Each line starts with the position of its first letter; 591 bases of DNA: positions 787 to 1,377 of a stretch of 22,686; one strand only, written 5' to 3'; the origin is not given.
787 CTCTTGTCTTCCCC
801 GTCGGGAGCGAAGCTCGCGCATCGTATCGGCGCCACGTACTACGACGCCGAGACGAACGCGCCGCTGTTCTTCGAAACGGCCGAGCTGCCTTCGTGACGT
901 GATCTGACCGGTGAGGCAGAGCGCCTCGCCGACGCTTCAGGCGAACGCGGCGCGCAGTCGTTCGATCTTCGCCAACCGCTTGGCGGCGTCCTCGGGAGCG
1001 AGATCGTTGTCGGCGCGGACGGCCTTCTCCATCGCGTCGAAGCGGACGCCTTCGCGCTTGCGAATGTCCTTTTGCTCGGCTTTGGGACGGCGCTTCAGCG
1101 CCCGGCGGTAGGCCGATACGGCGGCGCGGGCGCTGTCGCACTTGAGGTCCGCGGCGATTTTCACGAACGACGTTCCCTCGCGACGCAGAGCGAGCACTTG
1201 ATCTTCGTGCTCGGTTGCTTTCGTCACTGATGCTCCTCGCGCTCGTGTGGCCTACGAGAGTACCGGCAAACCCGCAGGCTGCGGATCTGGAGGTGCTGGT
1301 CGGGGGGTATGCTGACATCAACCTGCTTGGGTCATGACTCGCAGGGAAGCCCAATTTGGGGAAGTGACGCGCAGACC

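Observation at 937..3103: Partner-switching module (STAS antagonist, DUF2630-like protein, MEDS-fused anti-sigma kinase) with no sigma factor nearby, but divergent from a region-4-only mini-protein.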

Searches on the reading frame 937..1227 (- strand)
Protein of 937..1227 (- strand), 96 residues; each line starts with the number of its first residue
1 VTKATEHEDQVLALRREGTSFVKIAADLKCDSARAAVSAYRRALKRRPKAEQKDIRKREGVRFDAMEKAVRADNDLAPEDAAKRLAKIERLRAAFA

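Call 3: search_protein_families(library=pfam, proteins=[window:937-1227:-], max_evalue=0.1)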
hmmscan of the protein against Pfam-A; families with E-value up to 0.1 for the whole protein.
window:937-1227:- (96 aa): 2 families
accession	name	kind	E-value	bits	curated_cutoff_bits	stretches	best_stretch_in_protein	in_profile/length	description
PF11242.13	DUF2774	-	0.028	15.1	29.2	0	10-53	5-47/63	Protein of unknown function (DUF2774)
PF00196.25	GerE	-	0.061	13.4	23.5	1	5-47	4-44/57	Bacterial regulatory proteins, luxR family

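Call 11: search_protein_families(library=ncbifam, proteins=[window:937-1227:-], max_evalue=1)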
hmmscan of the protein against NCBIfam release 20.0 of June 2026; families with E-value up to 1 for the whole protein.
window:937-1227:- (96 aa): 2 families
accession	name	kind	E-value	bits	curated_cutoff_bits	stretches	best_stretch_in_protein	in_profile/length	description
TIGR00721.1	tfx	subfamily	0.0087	16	60.25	1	4-50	7-52/137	Tfx family DNA-binding protein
NF003056.0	PRK03975.1-4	equivalog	0.011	15.6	115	1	5-52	8-54/145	putative transcriptional regulator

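Call 12: find_homologous_proteins(query=window:937-1227:-, max_evalue=0.001)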
Query window:937-1227:- (96 aa): 2 proteins with E <= 0.001 among 12 candidates.
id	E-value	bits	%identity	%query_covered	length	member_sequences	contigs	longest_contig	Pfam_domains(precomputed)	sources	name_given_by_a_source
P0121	3.9e-47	175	96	100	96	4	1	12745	-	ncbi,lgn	-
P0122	9.3e-18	82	59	91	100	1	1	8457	-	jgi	jgi:hypothetical protein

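Call 14: find_encoding_contigs(protein=P0122, flank=10000, max_places=3)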
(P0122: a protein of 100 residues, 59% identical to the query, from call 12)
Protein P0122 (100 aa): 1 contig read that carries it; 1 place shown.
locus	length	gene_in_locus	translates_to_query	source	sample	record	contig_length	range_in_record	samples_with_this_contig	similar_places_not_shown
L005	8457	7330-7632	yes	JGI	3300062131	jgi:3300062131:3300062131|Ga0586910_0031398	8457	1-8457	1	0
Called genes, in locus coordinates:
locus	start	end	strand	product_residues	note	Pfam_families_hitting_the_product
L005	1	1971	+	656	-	?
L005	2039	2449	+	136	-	PF00903:Glyoxalase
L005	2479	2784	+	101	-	-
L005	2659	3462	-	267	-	PF00702:Hydrolase (faint), PF05116:S6PP (faint), PF08282:Hydrolase_3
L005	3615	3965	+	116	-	PF12680:SnoaL_2, PF14534:DUF4440 (weak)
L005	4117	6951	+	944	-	PF01804:Penicil_amidase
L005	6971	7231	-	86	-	PF10944:DUF2630 (weak)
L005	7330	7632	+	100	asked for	-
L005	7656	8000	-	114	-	PF01740:STAS (weak)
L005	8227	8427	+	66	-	PF00313:CSD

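Call 15: find_encoding_contigs(protein=P0121, flank=10000, max_places=3)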
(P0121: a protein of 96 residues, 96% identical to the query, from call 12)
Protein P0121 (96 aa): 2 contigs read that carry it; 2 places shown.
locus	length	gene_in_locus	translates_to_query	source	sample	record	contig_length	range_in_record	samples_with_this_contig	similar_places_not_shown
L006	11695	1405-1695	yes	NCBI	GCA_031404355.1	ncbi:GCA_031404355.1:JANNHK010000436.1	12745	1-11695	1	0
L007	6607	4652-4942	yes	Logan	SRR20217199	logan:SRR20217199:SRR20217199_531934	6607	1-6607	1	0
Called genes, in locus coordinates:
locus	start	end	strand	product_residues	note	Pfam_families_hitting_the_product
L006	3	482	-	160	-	?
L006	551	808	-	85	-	-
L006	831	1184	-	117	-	PF13466:STAS_2 (weak)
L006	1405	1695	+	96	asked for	-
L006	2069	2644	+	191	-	PF00406:ADK, PF13207:AAA_17, PF13238:AAA_18 (weak), PF13671:AAA_33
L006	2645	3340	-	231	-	PF07719:TPR_2 (weak)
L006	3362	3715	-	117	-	-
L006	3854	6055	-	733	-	PF04879:Molybdop_Fe4S4, PF00384:Molybdopterin, PF01568:Molydop_binding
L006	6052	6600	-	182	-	PF00440:TetR_N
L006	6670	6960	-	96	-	-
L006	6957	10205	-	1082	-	PF12419:DUF3670, PF00176:SNF2-rel_dom, PF00271:Helicase_C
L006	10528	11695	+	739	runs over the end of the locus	?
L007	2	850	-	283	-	?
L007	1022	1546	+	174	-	PF06897:DUF1269 (weak)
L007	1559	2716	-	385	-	PF14269:Arylsulfotran_2, PF05935:Arylsulfotrans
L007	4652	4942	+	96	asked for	-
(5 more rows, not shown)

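Call 21: search_protein_representatives(protein=window:937-1227:-)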
Query: 96 residues. Proteins with E-value up to 0.001 (for the whole library): 126; up to 1e-10: 15; up to 1e-30: 1. The best 126 are listed.
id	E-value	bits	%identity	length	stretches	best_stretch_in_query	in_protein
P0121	1.2e-47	175.3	96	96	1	1-96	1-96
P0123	3.4e-18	81.6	58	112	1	7-95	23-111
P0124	4.0e-16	75.0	51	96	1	8-95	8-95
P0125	6.8e-16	74.2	48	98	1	4-94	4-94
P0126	3.7e-15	71.9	50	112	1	6-95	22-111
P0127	8.8e-15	70.7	47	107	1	4-94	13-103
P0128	1.0e-13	67.3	45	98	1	7-93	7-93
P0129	2.3e-12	63.0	45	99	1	4-95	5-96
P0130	2.5e-12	62.9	45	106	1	6-94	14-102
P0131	1.4e-11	60.6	45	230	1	3-95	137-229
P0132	1.6e-11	60.3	43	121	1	7-94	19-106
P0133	1.7e-11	60.2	44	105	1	7-94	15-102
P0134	1.8e-11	60.2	44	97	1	1-93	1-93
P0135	2.7e-11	59.6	46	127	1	2-92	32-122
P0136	8.0e-11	58.1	41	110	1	4-95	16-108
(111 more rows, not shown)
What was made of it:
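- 937..1227 (-): 96-aa stand-alone HTH protein. Helices 1-3 form a sigma-4/LuxR/DeoR-like HTH and helices 4-5 form a helical hairpin. It belongs to an uncharacterised family with no Pfam model. 126 cluster representatives at E<=1e-3, matching over the full length (call 21).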

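Call 29: find_encoding_contigs(protein=P0124, flank=6000, max_places=2)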
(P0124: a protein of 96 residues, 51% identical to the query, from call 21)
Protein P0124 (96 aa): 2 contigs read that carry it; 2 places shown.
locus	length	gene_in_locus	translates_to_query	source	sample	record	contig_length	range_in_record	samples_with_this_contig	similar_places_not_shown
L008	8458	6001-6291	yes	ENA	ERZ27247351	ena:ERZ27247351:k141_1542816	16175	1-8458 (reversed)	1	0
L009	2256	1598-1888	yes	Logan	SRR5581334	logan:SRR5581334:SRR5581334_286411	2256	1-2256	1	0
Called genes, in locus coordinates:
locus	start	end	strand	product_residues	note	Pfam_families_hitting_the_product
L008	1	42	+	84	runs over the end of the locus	-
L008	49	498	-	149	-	-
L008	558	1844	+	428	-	PF04909:Amidohydro_2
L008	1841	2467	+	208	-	PF00440:TetR_N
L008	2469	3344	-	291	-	PF00296:Bac_luciferase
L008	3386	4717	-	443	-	PF13458:Peripla_BP_6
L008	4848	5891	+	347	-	PF00355:Rieske, PF19298:KshA_C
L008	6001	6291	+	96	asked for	-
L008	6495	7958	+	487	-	PF00270:DEAD, PF04851:ResIII, PF00271:Helicase_C, PF00313:CSD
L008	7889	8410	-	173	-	-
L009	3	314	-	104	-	?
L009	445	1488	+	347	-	PF00355:Rieske, PF19298:KshA_C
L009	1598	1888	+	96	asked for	-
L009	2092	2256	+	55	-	?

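Call 40: predict_structure(alignment_id=A1)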
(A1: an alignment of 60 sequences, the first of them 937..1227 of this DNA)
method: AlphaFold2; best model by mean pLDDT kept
length: 96 residues; sequences in the alignment: 60
mean_pLDDT: 92.9   pTM: 0.76
mean pLDDT of the five models: 92.9, 92.5, 91.3, 90.9, 90.4
residues with pLDDT >= 90: 85; 70-90: 10; 50-70: 1; < 50: 0
segments of 3 or more residues with pLDDT < 50: none
pLDDT, mean of each block of 10 residues (from residue 1): 84 95 95 94 95 94 94 95 94 85
secondary structure, 60 per line:
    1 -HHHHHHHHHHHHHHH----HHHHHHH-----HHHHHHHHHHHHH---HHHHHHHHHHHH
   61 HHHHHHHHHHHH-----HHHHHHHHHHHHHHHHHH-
elements in order: H2-16 H21-27 H33-45 H49-72 H78-95
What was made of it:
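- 937..1227 (-): AF2 pLDDT 92.9 (call 40).
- Checked: The AlphaFold2 model has pLDDT 92.9 and five helices (call 40).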

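Call 42: fold_search(model_id=the predicted structure, library=pdb)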
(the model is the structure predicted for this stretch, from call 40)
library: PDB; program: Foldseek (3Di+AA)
matches with E <= 10: 39; with E <= 0.001: 0
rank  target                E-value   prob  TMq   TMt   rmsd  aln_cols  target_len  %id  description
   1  2ynq_C                1.4e+00  0.54  0.40  0.26   9.2        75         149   17  Crystal Structure of Geobacillus thermodenitrificans EssB extracellular fragment (released 2012-12-05)
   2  2ynq_B                1.7e+00  0.72  0.41  0.27   7.8        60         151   18  Crystal Structure of Geobacillus thermodenitrificans EssB extracellular fragment (released 2012-12-05)
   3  7wb4_K                1.9e+00  0.35  0.47  0.16   7.2        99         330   14  Cryo-EM structure of the NR subunit from X. laevis NPC (released 2022-03-02)
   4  2ynq_D                2.5e+00  0.60  0.41  0.27   7.8        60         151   18  Crystal Structure of Geobacillus thermodenitrificans EssB extracellular fragment (released 2012-12-05)
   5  1f45_B                2.7e+00  0.06  0.27  0.21  13.0       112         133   16  HUMAN INTERLEUKIN-12 (released 2001-06-20)
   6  2ynq_A                2.8e+00  0.15  0.39  0.26  13.1       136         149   10  Crystal Structure of Geobacillus thermodenitrificans EssB extracellular fragment (released 2012-12-05)
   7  6qeq_A                3.6e+00  0.28  0.35  0.31   2.8        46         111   15  PcfF from Enterococcus faecalis pCF10 (released 2019-05-01)
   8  3lf9                  3.8e+00  0.06  0.25  0.21  15.1       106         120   13  Crystal structure of HIV epitope-scaffold 4E10_D0_1IS1A_001_C (released 2010-09-22)
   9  5jsb_B                4.3e+00  0.06  0.22  0.19  14.6        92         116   10  Crystal structure of Mcl1-inhibitor complex (released 2016-11-16)
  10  3on4_A                4.8e+00  0.14  0.37  0.20  10.4        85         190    9  Crystal structure of TetR transcriptional regulator from Legionella pneumophila (released 2010-09-22)
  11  6ixq_A                5.1e+00  0.13  0.45  0.14   7.7       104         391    9  Structure of Myo2-GTD in complex with Smy1 (released 2019-03-06)
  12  8j0h_E                5.1e+00  0.11  0.41  0.31  10.9       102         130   10  Crystal structure of the fission yeast Rex1BD protein(C4H3.06) (released 2023-11-01)
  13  1qsd_A                5.5e+00  0.15  0.35  0.33   4.6        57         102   23  RBL2P, BETA-TUBULIN BINDING POST-CHAPERONIN COFACTOR (released 1999-12-22)
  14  6ixp_D                5.8e+00  0.11  0.45  0.14   7.6       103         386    8  Structure of Myo2-GTD in complex with Mmr1 (released 2019-03-06)
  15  3n5l_A                6.2e+00  0.69  0.41  0.13   0.8        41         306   15  Crystal structure of a binding protein component of ABC phosphonate transporter (PA3383) from Pseudomonas aeruginosa a (released 2010-06-02)
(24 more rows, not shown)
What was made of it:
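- Tried and rejected: Foldseek of the whole mini model against the PDB gave nothing significant (call 42).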

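Call 47: find_related_loci(query=window:937-1227:-, collection=metagenome_contigs, flank=8000)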
Query window:937-1227:- (96 aa) in metagenome_contigs; peptide patterns used: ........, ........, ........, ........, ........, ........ (x = any residue, [..] = any of these).
600 stretches matched a pattern (row limit reached: there are more); 2 encode a relative of the query (tblastn E <= 1e-3); 2 distinct loci.
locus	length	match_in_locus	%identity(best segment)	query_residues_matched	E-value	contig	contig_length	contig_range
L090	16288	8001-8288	99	1-96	9e-59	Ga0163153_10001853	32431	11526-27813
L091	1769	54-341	98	1-96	3e-59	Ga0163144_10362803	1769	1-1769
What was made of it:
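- Tried and rejected: The metagenome scan with the single mini protein returned only 98-99% identical copies (call 47).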

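Call 49: find_homologous_proteins(query=A1, max_evalue=0.001)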
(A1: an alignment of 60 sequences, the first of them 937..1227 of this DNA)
Query A1 (60 sequences) (96 aa, profile of the alignment): 89 proteins with E <= 0.001 among 7402 candidates.
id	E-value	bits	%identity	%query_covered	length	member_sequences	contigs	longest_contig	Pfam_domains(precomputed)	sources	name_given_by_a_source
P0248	6.3e-29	118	43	93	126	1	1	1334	-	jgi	jgi:hypothetical protein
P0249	7.7e-29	117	41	92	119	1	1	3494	-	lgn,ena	-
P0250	8.1e-29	117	43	93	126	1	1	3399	-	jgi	jgi:hypothetical protein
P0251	8.6e-29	117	46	94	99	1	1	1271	-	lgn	-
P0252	1.1e-28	117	39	99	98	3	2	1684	-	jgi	jgi:hypothetical protein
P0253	1.6e-28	116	41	96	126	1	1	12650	-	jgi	jgi:hypothetical protein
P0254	2.0e-28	116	44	94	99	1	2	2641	-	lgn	-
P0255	2.1e-28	116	43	96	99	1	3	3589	-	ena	-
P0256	2.2e-28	116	35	99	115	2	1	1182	-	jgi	jgi:hypothetical protein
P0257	2.3e-28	116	42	93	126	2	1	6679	-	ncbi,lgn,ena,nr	ncbi:MAG TPA: hypothetical protein VMF65_25880 [Acidimicrobiales bacterium]|nr:hypothetical protein 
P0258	2.3e-28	116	43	93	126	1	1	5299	-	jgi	jgi:hypothetical protein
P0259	3.6e-28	115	41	100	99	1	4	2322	-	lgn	-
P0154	3.6e-28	115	41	92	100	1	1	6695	-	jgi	jgi:hypothetical protein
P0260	4.3e-28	115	45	97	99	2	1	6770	-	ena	-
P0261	4.4e-28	115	42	93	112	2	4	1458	-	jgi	jgi:hypothetical protein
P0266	7.1e-28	114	40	90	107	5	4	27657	-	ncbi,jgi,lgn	ncbi:MAG TPA: hypothetical protein VGF64_06290 [Acidimicrobiales bacterium]|jgi:hypothetical protein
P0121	1.2e-27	114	96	100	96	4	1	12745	-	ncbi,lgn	-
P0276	6.3e-27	111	41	92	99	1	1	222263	-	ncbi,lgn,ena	-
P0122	5.6e-26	108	59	91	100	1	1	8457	-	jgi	jgi:hypothetical protein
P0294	7.9e-25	105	38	96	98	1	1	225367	-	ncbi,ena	-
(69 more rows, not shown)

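Call 50: find_encoding_contigs(protein=P0276, flank=5000, max_places=1)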
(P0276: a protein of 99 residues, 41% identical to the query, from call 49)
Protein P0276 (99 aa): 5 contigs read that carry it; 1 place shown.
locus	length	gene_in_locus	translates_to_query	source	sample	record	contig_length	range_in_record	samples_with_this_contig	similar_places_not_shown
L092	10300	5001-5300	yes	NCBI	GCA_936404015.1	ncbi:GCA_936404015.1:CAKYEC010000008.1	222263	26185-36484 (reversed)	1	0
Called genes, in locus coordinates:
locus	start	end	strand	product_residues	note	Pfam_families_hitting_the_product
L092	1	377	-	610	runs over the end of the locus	PF07287:AtuA, PF23544:AtuA_ferredoxin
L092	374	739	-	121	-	PF11716:MDMPI_N (weak)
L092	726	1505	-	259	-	PF00378:ECH_1, PF16113:ECH_2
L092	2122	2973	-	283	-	-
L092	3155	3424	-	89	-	PF00011:HSP20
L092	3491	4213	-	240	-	PF01590:GAF, PF13185:GAF_2, PF03861:ANTAR (weak)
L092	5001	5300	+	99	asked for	-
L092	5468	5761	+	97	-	-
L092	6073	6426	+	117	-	-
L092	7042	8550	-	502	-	PF13487:HD_5, PF01966:HD (weak), PF00196:GerE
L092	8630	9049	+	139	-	PF13577:SnoaL_4 (weak), PF12680:SnoaL_2, PF13474:SnoaL_3 (weak), PF14534:DUF4440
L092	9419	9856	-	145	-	PF10604:Polyketide_cyc2, PF03364:Polyketide_cyc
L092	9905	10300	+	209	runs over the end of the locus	PF00440:TetR_N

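Call 51: find_encoding_contigs(protein=P0294, flank=5000, max_places=1)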
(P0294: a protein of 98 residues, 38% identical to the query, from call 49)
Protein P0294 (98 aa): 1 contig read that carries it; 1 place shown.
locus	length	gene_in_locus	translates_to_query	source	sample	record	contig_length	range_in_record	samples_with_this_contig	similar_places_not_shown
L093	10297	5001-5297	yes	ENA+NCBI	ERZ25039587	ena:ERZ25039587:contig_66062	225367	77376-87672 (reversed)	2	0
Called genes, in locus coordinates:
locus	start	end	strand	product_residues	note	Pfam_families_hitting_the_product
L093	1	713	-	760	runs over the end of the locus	PF09586:YfhO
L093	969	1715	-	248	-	PF00005:ABC_tran, PF13304:AAA_21 (faint)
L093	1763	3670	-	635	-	PF12704:MacB_PCD, PF02687:FtsX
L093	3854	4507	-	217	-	PF11361:DUF3159 (weak)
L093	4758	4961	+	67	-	PF00313:CSD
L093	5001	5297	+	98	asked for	-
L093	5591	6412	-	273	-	-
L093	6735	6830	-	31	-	-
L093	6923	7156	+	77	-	-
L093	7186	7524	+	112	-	-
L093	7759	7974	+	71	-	-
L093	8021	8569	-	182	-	-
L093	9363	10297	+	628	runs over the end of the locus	-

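Call 52: find_encoding_contigs(protein=P0266, flank=5000, max_places=2)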
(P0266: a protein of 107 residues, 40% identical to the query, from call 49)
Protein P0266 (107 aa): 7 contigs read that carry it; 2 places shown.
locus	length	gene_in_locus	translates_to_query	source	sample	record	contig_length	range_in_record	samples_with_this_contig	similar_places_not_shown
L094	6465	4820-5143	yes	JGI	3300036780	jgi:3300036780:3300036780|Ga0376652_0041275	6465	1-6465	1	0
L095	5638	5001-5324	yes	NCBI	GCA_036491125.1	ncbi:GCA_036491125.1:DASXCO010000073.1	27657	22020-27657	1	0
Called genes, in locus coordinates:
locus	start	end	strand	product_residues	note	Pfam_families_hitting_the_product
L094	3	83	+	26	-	?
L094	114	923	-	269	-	PF00106:adh_short, PF08659:KR (weak), PF13561:adh_short_C2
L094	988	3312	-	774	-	PF02129:Peptidase_S15, PF08530:PepX_C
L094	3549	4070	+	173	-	PF12680:SnoaL_2 (weak)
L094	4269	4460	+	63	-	-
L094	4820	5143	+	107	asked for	-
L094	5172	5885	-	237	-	PF13545:HTH_Crp_2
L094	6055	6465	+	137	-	?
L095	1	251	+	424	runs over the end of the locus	PF00067:p450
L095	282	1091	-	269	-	PF00106:adh_short, PF08659:KR (weak), PF13561:adh_short_C2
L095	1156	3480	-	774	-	PF02129:Peptidase_S15, PF08530:PepX_C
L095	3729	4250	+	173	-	PF12680:SnoaL_2 (weak)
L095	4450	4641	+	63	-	-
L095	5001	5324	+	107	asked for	-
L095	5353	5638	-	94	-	PF13545:HTH_Crp_2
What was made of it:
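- Half of the sampled mini lineages have unrelated neighbours: KshA/DEAD-box helicase, GAF-ANTAR/ABM, a cold-shock protein, and SnoaL/Crp (calls 29, 50-52).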

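Call 57: search_protein_families(library=pfam, alignment_id=A1, max_evalue=0.1)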
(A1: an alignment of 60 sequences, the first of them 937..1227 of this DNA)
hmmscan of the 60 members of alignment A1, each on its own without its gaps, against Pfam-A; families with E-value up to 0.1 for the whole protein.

A. member 1, window:937-1227:- (96 aa): 2 families
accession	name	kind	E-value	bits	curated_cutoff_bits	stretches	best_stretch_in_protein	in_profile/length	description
PF11242.13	DUF2774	-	0.028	15.1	29.2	0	10-53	5-47/63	Protein of unknown function (DUF2774)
PF00196.25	GerE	-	0.061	13.4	23.5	1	5-47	4-44/57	Bacterial regulatory proteins, luxR family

B. families by the number of members that match (of 60 scanned): 34 families (the first 25 are shown)
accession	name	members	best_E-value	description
PF13936.12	HTH_38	22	0.00023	Helix-turn-helix domain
PF12833.13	HTH_18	20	0.0014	Helix-turn-helix domain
PF22943.2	HTH_68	11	0.00068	Putative helix-turn-helix domain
PF02796.21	HTH_7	10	0.00018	Helix-turn-helix domain of resolvase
PF13384.12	HTH_23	8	4.5e-05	Homeodomain-like domain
PF19610.4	DUF6115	8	0.0018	Family of unknown function (DUF6115)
PF11242.13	DUF2774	8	0.0091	Protein of unknown function (DUF2774)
PF13693.12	HTH_35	5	0.0096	Winged helix-turn-helix DNA-binding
PF08281.18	Sigma70_r4_2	4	0.0001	Sigma-70, region 4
PF00196.25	GerE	2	0.014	Bacterial regulatory proteins, luxR family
PF13428.12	TPR_14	2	0.036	Tetratricopeptide repeat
PF13412.12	HTH_24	1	0.0012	Winged helix-turn-helix DNA-binding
PF20178.3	ToxA_N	1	0.0017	Dermonecrotic toxin, N-terminal domain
PF13921.12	Myb_DNA-bind_6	1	0.007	Myb-like DNA-binding domain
PF24367.1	DUF7523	1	0.0098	Family of unknown function (DUF7523)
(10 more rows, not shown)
